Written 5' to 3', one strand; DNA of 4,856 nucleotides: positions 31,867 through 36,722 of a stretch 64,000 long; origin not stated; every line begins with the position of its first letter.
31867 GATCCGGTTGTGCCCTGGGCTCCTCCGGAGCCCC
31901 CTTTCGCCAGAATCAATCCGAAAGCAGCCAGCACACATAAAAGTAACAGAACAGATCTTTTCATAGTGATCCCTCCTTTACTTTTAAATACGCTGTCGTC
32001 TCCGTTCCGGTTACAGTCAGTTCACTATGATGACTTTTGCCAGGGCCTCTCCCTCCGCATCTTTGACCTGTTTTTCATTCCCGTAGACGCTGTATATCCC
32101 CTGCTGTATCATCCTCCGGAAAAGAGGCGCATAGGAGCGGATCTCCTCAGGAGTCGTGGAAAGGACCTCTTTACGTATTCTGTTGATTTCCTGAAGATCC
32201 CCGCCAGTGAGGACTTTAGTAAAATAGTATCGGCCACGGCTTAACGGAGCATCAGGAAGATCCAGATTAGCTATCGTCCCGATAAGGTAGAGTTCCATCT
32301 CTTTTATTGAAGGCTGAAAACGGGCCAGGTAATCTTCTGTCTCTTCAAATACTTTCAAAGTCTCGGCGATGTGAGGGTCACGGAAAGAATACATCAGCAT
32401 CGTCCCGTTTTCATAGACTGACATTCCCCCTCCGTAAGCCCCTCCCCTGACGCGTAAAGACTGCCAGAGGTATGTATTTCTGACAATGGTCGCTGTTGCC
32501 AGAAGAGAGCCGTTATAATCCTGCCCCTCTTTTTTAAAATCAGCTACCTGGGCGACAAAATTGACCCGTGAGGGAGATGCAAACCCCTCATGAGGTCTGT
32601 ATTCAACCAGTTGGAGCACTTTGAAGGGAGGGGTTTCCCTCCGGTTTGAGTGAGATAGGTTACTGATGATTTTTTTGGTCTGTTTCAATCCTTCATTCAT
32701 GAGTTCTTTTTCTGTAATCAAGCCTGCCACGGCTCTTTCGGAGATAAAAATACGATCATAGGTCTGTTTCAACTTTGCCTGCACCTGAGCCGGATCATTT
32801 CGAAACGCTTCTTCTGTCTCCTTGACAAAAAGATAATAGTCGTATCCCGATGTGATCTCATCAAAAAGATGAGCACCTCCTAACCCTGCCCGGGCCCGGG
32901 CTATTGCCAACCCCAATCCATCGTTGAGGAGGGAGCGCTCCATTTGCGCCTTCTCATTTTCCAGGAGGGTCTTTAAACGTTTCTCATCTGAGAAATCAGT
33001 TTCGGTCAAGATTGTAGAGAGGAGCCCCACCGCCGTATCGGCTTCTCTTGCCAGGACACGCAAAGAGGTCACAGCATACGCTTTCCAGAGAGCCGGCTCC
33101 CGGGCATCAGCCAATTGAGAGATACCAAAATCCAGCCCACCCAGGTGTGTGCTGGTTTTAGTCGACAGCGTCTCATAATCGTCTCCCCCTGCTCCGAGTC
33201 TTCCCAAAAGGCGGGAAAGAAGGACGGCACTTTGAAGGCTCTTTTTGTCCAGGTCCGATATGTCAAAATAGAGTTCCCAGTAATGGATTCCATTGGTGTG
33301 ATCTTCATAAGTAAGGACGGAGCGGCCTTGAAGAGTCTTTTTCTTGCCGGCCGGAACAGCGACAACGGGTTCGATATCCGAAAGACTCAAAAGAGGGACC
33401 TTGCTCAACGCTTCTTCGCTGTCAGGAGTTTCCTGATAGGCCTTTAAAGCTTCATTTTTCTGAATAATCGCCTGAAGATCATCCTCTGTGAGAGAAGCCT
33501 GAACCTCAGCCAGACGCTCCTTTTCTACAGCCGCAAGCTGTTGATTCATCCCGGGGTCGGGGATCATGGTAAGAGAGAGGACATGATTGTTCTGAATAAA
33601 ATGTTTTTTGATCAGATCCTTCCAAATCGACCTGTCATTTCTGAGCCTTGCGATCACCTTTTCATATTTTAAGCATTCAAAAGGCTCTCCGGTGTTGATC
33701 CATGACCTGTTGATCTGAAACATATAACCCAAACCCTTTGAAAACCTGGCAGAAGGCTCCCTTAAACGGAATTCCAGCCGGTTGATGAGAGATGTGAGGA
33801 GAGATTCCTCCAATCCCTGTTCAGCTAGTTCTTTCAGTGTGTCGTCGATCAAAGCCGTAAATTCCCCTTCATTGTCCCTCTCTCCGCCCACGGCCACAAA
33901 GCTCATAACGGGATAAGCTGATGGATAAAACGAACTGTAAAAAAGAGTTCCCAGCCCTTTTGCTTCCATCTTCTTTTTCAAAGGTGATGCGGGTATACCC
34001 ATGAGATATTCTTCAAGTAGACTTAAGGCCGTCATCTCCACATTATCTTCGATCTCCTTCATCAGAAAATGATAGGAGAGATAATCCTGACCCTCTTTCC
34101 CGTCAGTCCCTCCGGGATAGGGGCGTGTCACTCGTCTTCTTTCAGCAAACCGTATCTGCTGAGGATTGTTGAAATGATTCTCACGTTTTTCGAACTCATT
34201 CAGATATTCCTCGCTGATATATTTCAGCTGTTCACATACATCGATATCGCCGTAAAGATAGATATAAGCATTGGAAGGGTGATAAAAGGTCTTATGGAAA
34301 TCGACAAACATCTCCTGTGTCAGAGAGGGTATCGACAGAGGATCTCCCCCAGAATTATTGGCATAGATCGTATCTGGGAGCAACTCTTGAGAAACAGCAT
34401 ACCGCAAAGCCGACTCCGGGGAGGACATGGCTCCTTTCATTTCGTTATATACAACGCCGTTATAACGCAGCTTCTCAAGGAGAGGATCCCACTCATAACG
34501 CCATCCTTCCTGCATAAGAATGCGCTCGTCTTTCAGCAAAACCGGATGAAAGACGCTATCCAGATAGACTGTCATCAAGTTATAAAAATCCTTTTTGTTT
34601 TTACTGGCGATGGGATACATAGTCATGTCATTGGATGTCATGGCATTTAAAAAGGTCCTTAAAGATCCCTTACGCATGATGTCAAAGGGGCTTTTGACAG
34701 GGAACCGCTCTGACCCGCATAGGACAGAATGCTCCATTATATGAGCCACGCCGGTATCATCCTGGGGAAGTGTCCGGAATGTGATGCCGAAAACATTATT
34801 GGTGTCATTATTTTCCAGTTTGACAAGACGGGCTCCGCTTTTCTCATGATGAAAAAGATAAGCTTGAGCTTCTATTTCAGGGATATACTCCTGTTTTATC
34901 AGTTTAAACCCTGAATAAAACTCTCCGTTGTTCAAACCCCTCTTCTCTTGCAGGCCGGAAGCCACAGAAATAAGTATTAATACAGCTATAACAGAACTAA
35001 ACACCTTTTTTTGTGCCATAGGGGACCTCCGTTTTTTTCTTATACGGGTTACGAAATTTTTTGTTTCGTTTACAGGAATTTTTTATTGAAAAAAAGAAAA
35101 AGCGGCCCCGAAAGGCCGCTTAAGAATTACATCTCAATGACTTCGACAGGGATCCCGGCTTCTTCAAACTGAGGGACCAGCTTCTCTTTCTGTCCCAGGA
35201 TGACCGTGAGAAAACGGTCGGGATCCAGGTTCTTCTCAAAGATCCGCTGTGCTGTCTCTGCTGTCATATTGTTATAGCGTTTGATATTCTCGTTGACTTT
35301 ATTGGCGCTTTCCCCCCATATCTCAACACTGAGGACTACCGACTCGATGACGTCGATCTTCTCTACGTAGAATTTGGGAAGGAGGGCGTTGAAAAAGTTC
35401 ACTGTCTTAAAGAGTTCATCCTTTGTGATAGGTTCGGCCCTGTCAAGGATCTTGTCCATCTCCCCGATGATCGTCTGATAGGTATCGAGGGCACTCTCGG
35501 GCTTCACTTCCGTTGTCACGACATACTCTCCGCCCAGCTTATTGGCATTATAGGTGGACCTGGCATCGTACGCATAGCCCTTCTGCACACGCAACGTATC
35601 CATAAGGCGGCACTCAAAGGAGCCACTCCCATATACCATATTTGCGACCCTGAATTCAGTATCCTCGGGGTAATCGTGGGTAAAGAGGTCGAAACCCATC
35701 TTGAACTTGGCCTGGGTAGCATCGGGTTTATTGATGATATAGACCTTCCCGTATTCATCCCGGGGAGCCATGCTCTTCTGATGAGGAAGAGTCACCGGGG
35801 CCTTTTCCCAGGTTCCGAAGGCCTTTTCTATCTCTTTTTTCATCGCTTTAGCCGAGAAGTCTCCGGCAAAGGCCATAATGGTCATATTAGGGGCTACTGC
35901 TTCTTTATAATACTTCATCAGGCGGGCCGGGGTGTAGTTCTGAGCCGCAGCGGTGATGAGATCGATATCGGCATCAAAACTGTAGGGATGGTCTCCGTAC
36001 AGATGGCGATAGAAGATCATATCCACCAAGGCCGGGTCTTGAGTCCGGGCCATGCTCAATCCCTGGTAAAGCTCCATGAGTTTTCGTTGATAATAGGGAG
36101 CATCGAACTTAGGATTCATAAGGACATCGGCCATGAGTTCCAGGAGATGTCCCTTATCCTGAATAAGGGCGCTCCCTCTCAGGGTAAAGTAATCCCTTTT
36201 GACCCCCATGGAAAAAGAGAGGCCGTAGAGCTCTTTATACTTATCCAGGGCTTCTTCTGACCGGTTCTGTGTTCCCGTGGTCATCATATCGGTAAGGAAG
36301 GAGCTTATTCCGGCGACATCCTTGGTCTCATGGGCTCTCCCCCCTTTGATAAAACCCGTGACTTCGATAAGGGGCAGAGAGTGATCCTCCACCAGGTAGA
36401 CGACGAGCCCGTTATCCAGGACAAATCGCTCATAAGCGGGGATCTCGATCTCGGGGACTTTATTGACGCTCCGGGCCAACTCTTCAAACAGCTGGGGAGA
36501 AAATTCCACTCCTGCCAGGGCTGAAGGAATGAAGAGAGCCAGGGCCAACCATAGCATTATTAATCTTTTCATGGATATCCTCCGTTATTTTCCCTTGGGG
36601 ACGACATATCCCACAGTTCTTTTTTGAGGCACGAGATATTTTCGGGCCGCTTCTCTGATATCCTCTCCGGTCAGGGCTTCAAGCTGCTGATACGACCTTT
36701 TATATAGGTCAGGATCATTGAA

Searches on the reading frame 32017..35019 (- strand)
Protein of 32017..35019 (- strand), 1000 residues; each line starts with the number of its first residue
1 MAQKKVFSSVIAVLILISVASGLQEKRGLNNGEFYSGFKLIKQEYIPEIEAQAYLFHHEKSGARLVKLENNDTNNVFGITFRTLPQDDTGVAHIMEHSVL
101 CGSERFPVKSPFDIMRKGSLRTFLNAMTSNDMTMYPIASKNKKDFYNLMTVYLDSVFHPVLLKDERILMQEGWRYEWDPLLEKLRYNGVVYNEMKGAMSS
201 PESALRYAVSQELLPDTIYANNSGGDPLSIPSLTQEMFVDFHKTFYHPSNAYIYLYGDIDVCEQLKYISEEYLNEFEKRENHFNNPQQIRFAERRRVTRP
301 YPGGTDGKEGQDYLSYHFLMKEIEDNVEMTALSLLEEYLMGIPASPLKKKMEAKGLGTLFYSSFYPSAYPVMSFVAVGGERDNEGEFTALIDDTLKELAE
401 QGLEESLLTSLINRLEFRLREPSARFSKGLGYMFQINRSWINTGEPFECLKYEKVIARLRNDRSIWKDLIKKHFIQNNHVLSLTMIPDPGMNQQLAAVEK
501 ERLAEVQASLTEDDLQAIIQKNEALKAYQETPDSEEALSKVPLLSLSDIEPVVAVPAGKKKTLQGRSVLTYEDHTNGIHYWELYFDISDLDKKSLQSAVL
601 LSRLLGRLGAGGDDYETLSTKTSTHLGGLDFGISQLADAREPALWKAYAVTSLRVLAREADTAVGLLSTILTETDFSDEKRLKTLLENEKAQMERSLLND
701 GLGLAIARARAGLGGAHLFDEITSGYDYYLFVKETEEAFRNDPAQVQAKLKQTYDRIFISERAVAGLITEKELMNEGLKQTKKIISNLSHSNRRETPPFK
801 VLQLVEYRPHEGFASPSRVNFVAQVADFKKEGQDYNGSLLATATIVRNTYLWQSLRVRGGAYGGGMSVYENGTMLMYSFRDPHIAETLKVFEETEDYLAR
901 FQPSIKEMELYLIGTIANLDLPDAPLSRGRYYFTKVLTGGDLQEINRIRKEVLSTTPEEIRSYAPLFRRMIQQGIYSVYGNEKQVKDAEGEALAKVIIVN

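Call 50: search_protein_families(library=pfam, proteins=[window:32017-35019:-], max_evalue=0.00001)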
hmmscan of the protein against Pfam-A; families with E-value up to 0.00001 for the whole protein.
window:32017-35019:- (1000 aa): 4 families
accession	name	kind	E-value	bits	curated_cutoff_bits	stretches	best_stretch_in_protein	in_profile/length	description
PF08367.16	M16C_assoc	-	1.5e-60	204.9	25.3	1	485-734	1-251/252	Peptidase M16C associated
PF22516.1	PreP_C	-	1.6e-35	122.7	27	1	811-975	2-166/173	PreP C-terminal domain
PF05193.26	Peptidase_M16_C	-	1.8e-23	83.8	23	1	232-414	1-180/181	Peptidase M16 inactive domain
PF00675.25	Peptidase_M16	-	6.7e-06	26.5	22.3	0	86-165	28-104/149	Insulinase (Peptidase family M16)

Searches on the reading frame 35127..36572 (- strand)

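Call 8: search_protein_families(library=pfam, proteins=[window:35127-36572:-])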
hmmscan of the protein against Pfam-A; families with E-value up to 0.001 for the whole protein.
window:35127-36572:- (481 aa): 2 families
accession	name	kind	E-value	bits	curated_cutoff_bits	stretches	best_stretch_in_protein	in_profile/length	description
PF05193.26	Peptidase_M16_C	-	9.5e-19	68.4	23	1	214-387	3-174/181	Peptidase M16 inactive domain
PF00675.25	Peptidase_M16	-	1.1e-13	51.8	22.3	1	71-193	15-137/149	Insulinase (Peptidase family M16)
